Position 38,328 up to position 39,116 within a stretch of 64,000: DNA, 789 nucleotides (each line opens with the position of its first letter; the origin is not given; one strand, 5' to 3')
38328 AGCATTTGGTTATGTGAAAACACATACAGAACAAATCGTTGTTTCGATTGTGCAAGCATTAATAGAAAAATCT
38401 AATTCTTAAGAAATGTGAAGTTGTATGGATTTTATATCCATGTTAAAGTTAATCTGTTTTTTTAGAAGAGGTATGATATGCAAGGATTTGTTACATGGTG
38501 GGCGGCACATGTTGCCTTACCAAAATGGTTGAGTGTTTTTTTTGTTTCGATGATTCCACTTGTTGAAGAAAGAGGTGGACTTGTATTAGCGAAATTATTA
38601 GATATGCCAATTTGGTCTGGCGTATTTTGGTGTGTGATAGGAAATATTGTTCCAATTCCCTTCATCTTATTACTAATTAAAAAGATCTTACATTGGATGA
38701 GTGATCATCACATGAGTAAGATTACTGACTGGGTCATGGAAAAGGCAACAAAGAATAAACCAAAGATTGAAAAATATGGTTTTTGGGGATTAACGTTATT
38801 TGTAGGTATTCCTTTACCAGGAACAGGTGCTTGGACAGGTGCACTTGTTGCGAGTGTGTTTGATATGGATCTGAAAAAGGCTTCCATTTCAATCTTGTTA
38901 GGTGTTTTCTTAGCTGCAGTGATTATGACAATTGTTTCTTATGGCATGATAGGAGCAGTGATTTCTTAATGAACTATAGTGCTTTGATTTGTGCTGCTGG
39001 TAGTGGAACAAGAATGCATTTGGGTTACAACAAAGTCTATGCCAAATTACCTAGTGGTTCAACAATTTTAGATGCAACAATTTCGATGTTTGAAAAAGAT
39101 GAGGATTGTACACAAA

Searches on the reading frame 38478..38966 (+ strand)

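Call 60: search_protein_families(library=pfam, proteins=[window:38478-38966:+], max_evalue=0.001)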
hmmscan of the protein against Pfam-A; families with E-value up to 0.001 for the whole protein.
window:38478-38966:+ (163 aa): 3 families
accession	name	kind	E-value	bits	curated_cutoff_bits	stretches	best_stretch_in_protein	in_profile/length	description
PF06695.16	Sm_multidrug_ex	-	5.9e-42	143.5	30.7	1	30-149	1-121/121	Putative small multi-drug export protein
PF09835.14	DUF2062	-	0.00038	20.9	27.4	0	21-160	29-136/147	Uncharacterized protein conserved in bacteria (DUF2062)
PF09335.16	VTT_dom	-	0.00077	20.4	33.9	0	86-153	51-120/123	VTT domain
